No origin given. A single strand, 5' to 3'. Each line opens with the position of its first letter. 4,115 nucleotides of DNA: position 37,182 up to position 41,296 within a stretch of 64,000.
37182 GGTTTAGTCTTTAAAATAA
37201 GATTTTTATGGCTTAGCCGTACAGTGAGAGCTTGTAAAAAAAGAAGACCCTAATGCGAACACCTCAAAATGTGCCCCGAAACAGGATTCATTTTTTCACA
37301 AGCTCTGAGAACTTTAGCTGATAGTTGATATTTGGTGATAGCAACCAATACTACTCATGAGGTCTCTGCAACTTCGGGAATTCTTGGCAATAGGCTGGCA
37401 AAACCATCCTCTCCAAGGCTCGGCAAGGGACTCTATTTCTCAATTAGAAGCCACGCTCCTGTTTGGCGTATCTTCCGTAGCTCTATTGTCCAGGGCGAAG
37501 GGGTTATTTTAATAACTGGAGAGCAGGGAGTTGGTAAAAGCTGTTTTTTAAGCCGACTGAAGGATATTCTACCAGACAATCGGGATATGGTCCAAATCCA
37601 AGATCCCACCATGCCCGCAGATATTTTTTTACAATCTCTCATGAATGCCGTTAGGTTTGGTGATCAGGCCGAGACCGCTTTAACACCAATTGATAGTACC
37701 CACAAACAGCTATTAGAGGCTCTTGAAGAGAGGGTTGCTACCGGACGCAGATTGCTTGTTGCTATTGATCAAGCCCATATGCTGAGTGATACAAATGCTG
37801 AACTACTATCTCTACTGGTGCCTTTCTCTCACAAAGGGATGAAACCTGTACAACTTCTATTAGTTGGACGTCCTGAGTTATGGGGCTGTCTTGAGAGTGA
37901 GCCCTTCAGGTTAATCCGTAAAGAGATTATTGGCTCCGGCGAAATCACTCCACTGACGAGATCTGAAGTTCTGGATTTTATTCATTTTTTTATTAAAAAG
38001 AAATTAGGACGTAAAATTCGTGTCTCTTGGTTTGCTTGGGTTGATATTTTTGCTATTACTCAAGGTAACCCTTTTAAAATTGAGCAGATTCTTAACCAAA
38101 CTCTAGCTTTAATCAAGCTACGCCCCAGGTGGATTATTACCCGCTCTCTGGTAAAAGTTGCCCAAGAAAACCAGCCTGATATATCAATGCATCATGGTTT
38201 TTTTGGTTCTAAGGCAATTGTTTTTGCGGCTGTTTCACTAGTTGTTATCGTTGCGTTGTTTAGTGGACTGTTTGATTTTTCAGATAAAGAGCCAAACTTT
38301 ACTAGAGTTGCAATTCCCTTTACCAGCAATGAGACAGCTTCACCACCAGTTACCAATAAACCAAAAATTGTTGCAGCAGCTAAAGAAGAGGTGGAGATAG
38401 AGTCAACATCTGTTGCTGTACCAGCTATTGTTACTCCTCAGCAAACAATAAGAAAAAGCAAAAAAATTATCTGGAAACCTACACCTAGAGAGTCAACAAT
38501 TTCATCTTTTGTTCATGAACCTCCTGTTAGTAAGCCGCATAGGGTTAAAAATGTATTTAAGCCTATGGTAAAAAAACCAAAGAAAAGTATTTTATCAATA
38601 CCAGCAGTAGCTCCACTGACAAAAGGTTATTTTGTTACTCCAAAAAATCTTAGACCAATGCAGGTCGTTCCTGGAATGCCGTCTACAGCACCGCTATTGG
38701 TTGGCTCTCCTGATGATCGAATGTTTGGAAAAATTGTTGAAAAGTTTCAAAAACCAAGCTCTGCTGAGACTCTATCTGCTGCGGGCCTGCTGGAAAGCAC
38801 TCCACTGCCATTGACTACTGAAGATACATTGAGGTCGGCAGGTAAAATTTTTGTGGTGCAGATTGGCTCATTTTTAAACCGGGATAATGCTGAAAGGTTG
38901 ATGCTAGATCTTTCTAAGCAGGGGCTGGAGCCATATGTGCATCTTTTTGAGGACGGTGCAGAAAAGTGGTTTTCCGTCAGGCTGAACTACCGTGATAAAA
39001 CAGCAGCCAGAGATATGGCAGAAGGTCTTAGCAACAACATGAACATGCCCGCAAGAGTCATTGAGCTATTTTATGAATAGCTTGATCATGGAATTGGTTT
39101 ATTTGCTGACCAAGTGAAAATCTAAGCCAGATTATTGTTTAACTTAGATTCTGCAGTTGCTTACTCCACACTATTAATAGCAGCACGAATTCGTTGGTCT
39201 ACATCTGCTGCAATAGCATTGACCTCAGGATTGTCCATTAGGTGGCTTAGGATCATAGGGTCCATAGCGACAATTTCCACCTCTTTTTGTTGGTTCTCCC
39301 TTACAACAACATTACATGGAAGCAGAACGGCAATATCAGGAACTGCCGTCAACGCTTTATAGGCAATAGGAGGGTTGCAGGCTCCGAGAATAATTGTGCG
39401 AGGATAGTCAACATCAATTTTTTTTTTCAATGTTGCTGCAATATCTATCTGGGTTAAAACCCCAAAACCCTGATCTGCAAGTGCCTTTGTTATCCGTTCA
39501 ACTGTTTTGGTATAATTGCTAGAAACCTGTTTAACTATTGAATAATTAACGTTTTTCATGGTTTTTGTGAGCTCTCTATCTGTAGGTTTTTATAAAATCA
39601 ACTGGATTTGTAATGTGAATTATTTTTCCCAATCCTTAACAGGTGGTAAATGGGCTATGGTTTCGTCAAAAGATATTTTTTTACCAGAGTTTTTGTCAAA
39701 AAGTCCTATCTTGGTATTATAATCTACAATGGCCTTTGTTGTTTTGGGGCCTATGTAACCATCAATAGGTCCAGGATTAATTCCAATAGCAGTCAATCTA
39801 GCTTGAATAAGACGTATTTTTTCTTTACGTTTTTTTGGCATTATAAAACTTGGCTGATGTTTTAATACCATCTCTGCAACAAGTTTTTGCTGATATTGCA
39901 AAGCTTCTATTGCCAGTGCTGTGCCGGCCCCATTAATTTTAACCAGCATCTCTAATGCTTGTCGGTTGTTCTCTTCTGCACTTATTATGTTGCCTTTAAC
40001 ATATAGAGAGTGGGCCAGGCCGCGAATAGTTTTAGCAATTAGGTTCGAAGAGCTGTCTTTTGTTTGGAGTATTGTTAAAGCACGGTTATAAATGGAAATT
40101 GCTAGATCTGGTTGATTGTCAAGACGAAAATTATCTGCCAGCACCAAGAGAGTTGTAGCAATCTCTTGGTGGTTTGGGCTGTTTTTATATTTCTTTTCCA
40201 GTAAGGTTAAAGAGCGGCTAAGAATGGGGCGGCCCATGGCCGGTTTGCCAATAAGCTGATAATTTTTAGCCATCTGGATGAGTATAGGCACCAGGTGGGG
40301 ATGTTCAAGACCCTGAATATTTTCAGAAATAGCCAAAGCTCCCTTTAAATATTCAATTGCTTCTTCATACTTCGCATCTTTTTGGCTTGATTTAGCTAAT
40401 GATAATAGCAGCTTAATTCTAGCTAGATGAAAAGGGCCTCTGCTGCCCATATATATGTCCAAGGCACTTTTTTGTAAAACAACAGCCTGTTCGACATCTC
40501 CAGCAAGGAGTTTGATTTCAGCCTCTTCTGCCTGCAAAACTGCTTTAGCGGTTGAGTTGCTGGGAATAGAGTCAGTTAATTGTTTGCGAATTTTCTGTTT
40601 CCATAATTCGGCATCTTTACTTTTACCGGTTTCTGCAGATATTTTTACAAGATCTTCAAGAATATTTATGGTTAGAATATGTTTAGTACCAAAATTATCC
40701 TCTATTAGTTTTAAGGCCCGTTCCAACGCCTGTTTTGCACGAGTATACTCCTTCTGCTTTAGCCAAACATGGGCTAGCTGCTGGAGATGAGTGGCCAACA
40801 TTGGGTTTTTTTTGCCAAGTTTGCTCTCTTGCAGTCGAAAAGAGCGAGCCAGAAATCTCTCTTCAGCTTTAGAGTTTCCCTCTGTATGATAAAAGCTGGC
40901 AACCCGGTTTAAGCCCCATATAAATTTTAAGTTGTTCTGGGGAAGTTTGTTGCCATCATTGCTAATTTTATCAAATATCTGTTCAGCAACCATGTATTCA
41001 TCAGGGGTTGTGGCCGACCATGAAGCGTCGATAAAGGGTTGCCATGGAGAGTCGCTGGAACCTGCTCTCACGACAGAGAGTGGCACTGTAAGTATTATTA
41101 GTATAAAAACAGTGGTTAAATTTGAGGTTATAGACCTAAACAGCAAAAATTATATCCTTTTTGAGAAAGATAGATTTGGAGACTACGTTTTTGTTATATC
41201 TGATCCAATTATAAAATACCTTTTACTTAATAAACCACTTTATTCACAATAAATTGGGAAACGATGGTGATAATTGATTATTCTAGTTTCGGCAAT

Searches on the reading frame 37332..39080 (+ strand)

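Call 70: search_protein_families(library=pfam, proteins=[window:37332-39080:+], max_evalue=0.00001)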
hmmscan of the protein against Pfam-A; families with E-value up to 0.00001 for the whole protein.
window:37332-39080:+ (582 aa): 3 families
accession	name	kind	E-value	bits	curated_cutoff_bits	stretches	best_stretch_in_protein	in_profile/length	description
PF13401.12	AAA_22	-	2.2e-15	57.6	27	1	55-187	4-130/130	AAA domain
PF05036.18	SPOR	-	1.4e-08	35.4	21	1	504-567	2-65/76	SPOR domain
PF13191.12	AAA_16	-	3.6e-07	31.3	32.6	1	54-164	21-157/167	AAA ATPase domain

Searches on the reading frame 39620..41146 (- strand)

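Call 70: search_protein_families(library=pfam, proteins=[window:39620-41146:-], max_evalue=0.00001)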
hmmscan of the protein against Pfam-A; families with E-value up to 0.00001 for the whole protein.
window:39620-41146:- (508 aa): 8 families
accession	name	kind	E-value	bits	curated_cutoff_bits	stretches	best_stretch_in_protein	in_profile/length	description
PF13424.12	TPR_12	-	2e-31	108.4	30.1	4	209-275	10-76/77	Tetratricopeptide repeat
PF24885.1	TPR_NPHP3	-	3e-18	66.5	100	1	82-193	105-219/239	Nephrocystin-3 TPR domain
PF13374.12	TPR_10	-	2.4e-13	50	27.5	0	118-157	2-41/42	Tetratricopeptide repeat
PF00515.34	TPR_1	-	1.3e-08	34.7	27.8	0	123-151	6-34/34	Tetratricopeptide repeat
PF17874.7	TPR_MalT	-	1.3e-07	31.6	45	0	86-248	90-253/336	MalT-like TPR region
PF01471.23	PG_binding_1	-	1.9e-07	31.6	23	1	441-476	2-37/57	Putative peptidoglycan binding domain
PF07719.23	TPR_2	-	1.9e-07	31.1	27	0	122-151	5-34/34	Tetratricopeptide repeat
PF13181.12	TPR_8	-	6.5e-06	26.3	25.7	0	122-151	5-34/34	Tetratricopeptide repeat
